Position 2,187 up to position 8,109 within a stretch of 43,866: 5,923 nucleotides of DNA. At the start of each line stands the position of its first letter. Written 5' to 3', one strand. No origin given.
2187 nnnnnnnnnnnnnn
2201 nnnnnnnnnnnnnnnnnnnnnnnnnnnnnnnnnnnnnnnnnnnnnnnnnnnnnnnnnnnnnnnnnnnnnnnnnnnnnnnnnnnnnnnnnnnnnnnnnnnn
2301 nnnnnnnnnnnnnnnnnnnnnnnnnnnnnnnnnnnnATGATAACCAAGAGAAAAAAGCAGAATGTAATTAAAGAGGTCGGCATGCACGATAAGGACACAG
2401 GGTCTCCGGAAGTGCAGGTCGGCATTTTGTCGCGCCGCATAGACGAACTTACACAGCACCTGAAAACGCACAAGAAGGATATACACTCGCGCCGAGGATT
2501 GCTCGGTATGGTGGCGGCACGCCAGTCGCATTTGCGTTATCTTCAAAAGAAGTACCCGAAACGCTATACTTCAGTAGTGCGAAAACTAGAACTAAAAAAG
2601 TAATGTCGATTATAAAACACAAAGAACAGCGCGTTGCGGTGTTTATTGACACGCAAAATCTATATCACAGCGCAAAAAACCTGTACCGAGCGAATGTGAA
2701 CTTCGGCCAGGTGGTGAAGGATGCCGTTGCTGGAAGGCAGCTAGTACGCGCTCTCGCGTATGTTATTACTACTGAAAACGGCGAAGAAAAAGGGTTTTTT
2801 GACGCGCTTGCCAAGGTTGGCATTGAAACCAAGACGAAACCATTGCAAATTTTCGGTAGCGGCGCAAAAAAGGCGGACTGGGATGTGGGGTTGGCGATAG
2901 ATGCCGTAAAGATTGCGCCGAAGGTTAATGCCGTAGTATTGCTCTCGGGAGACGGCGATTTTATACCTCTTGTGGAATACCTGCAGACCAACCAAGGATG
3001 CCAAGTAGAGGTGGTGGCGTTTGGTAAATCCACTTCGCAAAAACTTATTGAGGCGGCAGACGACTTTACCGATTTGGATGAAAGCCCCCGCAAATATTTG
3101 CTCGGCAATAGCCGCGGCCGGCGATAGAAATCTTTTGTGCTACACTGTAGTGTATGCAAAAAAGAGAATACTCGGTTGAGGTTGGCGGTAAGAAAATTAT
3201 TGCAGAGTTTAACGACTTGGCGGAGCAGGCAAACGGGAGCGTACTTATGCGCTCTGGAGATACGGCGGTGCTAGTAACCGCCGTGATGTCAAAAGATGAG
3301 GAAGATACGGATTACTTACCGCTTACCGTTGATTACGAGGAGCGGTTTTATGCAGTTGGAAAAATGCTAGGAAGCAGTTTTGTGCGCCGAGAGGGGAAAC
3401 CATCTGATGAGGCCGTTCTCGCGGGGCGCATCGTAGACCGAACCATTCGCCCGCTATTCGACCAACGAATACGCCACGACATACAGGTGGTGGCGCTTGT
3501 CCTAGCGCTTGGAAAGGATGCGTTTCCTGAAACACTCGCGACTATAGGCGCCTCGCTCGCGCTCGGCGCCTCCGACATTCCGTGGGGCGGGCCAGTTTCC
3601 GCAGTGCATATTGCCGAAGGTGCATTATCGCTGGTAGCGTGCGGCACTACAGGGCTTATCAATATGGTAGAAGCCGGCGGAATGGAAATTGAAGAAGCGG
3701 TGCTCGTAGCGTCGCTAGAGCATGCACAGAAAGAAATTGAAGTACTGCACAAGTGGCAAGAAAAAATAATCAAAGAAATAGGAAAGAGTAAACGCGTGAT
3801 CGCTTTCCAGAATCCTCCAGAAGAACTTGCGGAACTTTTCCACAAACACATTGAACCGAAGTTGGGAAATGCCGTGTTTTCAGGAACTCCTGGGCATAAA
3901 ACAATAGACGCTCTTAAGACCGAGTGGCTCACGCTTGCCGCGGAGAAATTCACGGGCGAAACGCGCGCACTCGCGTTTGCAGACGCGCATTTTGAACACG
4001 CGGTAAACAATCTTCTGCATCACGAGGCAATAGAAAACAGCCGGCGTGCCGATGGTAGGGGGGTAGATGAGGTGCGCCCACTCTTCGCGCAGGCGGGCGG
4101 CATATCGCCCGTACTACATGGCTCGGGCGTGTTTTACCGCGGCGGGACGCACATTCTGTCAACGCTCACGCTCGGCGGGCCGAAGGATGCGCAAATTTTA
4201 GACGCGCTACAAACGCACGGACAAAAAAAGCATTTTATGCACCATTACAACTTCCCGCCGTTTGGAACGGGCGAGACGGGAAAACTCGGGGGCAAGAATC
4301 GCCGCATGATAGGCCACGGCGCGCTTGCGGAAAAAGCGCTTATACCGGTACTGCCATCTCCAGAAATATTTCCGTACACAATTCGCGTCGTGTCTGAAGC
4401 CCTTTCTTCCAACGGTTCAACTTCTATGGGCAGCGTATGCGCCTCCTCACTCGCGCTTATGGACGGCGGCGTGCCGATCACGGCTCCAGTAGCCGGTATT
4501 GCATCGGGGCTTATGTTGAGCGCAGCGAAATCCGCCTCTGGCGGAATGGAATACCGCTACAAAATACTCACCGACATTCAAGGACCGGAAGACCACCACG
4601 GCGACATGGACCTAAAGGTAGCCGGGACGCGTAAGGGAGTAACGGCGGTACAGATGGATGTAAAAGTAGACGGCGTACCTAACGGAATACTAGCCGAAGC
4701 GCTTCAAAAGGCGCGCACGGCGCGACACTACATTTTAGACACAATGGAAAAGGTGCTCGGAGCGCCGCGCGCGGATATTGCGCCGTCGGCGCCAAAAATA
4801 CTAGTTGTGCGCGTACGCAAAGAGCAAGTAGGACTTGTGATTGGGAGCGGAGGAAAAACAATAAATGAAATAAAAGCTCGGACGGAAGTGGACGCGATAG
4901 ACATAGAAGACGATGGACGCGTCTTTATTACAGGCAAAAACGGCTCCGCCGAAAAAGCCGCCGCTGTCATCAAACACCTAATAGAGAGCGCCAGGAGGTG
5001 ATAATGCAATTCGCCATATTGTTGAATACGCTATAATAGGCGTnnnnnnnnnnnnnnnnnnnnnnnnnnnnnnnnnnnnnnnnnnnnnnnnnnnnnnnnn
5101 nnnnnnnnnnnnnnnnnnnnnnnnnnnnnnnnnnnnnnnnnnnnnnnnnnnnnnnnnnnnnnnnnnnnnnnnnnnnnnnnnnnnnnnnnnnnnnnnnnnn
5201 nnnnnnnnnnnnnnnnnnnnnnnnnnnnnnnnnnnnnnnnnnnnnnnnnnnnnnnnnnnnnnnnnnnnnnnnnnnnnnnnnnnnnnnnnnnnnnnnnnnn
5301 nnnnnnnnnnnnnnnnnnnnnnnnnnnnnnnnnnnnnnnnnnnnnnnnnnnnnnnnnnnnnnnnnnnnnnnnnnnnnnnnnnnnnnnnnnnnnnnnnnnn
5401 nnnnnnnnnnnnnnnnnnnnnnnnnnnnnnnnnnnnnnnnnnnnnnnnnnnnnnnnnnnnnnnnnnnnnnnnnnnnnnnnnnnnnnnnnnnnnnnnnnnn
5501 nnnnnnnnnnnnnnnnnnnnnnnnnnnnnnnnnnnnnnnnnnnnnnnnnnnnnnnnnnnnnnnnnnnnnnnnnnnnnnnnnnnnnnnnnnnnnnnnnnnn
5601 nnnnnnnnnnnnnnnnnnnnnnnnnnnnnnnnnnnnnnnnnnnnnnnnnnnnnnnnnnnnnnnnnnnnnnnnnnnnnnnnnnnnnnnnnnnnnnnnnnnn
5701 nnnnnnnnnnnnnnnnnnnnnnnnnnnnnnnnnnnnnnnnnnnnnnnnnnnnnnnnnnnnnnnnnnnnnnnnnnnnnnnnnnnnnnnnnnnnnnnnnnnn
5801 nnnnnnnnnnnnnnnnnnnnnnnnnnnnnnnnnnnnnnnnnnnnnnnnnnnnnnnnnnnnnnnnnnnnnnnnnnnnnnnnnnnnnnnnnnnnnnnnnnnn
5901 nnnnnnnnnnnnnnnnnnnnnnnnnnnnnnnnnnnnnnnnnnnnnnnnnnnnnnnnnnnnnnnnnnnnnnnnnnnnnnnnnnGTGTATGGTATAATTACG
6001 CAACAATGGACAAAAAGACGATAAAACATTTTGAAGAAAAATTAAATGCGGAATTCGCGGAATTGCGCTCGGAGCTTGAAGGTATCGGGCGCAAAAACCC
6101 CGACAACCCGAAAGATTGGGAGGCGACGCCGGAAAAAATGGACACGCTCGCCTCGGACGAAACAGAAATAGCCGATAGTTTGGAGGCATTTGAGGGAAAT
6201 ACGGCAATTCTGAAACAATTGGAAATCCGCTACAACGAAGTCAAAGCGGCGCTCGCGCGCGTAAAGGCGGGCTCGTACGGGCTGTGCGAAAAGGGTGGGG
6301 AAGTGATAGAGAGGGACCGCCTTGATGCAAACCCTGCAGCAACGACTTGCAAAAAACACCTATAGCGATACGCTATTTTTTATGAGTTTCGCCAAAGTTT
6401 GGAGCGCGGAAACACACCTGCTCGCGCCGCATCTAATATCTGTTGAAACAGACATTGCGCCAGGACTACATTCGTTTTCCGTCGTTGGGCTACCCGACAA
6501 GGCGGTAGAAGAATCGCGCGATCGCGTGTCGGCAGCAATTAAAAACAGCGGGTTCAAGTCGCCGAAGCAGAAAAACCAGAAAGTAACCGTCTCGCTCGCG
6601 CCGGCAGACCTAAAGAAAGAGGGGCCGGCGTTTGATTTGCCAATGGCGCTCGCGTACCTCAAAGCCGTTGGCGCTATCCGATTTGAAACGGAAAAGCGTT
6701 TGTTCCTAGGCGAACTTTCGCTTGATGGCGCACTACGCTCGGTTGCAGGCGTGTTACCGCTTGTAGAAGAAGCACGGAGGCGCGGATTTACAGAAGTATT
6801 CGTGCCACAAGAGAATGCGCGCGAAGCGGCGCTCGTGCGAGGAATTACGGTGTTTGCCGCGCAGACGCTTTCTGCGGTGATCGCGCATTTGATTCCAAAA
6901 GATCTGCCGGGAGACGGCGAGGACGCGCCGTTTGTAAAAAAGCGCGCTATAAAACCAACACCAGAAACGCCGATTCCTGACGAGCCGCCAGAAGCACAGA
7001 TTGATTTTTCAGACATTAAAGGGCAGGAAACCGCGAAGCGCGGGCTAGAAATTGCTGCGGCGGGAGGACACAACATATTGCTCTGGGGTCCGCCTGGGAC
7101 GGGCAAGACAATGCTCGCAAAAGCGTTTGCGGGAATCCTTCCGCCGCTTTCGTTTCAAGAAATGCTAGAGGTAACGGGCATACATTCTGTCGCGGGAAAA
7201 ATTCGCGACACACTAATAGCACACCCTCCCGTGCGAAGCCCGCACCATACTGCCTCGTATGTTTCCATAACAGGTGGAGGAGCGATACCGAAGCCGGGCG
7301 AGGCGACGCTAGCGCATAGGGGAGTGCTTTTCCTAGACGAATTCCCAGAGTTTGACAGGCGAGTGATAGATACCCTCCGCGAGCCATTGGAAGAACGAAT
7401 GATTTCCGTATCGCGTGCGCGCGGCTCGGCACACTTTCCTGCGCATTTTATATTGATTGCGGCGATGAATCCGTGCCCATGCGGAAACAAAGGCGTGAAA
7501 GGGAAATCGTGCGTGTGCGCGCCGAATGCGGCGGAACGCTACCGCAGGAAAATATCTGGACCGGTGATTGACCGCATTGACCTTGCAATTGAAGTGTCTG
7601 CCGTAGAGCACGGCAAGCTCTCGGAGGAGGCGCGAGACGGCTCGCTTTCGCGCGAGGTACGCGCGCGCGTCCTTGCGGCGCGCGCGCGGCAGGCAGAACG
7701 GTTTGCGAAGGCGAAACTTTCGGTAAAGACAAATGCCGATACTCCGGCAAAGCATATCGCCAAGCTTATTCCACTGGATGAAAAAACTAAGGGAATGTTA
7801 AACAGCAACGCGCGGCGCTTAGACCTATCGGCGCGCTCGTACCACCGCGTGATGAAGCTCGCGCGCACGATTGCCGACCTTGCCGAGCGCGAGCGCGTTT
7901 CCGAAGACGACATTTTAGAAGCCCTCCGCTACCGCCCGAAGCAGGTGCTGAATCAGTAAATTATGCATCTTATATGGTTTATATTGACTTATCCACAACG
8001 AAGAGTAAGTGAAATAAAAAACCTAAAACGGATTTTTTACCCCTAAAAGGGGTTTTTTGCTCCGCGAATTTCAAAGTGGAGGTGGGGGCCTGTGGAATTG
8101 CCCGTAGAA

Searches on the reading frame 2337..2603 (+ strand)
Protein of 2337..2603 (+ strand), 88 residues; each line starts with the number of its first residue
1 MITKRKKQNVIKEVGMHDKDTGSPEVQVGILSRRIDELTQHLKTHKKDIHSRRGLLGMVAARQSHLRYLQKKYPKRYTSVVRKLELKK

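Call 11: search_protein_families(library=pfam, proteins=[window:2337-2603:+])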
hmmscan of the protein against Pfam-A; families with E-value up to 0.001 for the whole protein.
window:2337-2603:+ (88 aa): 1 family
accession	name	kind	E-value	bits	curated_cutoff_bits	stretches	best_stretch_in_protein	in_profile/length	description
PF00312.27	Ribosomal_S15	-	3.5e-30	104.4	31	1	7-86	1-80/81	Ribosomal protein S15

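Call 14: find_encoding_contigs(protein=window:2337-2603:+, flank=10000, max_places=10)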
Protein window:2337-2603:+ (88 aa): 3 contigs read that carry it; 3 places shown.
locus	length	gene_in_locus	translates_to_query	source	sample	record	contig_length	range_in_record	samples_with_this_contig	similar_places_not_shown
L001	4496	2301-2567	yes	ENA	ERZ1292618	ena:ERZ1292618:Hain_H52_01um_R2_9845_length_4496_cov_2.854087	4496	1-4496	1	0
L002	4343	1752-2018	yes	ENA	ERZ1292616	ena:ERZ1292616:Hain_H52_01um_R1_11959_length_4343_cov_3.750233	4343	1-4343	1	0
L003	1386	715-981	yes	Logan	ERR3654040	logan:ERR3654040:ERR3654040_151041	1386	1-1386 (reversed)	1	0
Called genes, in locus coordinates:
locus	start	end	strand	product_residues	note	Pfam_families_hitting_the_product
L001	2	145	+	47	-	?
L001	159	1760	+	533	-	PF01743:PolyA_pol, PF12627:PolyA_pol_RNAbd, PF01966:HD, PF13735:tRNA_NucTran2_2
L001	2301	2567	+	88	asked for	PF00312:Ribosomal_S15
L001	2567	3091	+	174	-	PF01936:NYN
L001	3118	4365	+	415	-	-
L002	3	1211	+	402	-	?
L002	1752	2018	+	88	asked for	PF00312:Ribosomal_S15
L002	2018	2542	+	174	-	PF01936:NYN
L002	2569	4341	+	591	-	?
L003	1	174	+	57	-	?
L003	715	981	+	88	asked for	PF00312:Ribosomal_S15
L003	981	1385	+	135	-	?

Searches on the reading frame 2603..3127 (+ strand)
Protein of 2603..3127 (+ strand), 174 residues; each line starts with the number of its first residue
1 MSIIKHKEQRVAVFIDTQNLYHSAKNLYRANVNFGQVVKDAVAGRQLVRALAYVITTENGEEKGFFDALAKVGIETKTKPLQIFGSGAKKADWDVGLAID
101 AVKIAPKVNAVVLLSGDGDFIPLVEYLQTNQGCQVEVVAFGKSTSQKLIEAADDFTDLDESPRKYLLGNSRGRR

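Call 11: search_protein_families(library=pfam, proteins=[window:2603-3127:+])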
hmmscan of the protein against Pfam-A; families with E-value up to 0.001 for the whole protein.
window:2603-3127:+ (174 aa): 1 family
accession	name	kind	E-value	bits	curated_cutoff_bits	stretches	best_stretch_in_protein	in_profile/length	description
PF01936.24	NYN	-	1e-37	130.3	24.2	1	10-159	1-145/145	NYN domain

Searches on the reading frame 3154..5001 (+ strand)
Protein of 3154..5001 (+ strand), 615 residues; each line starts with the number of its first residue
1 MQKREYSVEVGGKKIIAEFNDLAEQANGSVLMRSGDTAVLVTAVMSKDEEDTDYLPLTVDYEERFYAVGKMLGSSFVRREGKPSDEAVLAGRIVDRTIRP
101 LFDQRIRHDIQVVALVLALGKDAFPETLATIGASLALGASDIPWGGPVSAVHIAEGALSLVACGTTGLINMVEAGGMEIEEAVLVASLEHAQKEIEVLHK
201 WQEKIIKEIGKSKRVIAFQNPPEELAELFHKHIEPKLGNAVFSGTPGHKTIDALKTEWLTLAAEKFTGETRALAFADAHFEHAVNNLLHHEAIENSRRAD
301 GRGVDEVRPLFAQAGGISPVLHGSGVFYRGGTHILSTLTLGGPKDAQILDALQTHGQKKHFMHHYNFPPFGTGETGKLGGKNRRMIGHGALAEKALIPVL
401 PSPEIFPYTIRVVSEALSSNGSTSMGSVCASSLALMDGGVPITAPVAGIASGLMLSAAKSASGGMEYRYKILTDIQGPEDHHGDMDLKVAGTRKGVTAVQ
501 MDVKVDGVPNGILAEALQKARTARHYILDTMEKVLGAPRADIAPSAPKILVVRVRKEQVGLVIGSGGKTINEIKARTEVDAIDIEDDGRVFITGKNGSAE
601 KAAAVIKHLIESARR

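Call 11: search_protein_families(library=pfam, proteins=[window:3154-5001:+])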
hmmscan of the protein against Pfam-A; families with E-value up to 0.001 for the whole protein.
window:3154-5001:+ (615 aa): 3 families
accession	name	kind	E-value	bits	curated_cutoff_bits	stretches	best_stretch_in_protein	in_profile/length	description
PF01138.27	RNase_PH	-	8.5e-43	146.3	25.5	2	13-143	3-130/130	3' exoribonuclease family, domain 1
PF00013.35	KH_1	-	4.2e-09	36.5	21.5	1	551-606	3-64/66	KH domain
PF07650.23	KH_2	-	0.00013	22.1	22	1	525-581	4-58/78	KH domain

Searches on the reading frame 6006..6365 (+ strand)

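Call 11: search_protein_families(library=pfam, proteins=[window:6006-6365:+])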
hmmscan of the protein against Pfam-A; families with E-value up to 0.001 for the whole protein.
window:6006-6365:+ (119 aa): 1 family
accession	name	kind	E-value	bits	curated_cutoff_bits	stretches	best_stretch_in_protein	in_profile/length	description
PF01258.23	zf-dskA_traR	-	0.00046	20.6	24.9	1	89-116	1-28/36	Prokaryotic dksA/traR C4-type zinc finger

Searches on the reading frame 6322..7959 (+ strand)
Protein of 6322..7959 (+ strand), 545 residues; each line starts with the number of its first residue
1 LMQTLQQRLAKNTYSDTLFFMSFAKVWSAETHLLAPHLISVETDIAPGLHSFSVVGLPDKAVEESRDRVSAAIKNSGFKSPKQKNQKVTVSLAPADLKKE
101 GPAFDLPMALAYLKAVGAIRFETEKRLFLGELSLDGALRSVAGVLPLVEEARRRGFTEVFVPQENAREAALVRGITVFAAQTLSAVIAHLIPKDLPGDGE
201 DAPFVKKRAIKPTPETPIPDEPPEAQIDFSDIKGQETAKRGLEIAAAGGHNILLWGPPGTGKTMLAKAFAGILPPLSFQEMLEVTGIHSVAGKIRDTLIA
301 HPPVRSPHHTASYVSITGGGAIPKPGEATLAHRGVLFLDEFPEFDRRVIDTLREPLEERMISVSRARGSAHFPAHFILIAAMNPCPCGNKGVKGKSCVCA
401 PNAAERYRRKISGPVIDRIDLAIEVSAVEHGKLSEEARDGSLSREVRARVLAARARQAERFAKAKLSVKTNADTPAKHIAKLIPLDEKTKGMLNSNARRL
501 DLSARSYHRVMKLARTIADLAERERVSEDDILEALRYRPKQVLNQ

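Call 11: search_protein_families(library=pfam, proteins=[window:6322-7959:+])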
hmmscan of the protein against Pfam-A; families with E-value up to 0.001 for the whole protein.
window:6322-7959:+ (545 aa): 10 families
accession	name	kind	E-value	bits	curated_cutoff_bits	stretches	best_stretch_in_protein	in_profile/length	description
PF01078.27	Mg_chelatase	-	3.3e-88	294.9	20.3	1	228-431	1-205/207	Magnesium chelatase, subunit ChlI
PF13541.12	ChlI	-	1.3e-41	141.8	27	1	41-165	1-121/121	Subunit ChlI of Mg-chelatase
PF13335.12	Mg_chelatase_C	-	7.9e-27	94.1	26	1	443-538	4-94/94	Magnesium chelatase, subunit ChlI C-terminal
PF07728.20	AAA_5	-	1.6e-11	44.8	22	1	251-386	1-125/139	AAA domain (dynein-related subfamily)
PF00493.29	MCM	-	4e-09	36.4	23.3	1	324-385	113-174/224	MCM P-loop domain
PF05362.19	Lon_C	-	9.2e-07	29.1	21.1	1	38-170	42-177/205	Lon protease (S16) C-terminal proteolytic domain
PF00004.35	AAA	-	1.1e-06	29.6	21.2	1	252-313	1-38/131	ATPase family associated with various cellular activities (AAA)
PF00158.32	Sigma54_activat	-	8.7e-05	22.7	20.2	0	323-383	84-142/168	Sigma-54 interaction domain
PF20030.5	bpMoxR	-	0.00017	21.2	27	0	242-281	24-63/205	MoxR domain in the MoxR-vWA-beta-propeller ternary systems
PF05496.18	RuvB_N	-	0.00046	20.4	27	0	233-270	10-54/159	Holliday junction DNA helicase RuvB P-loop domain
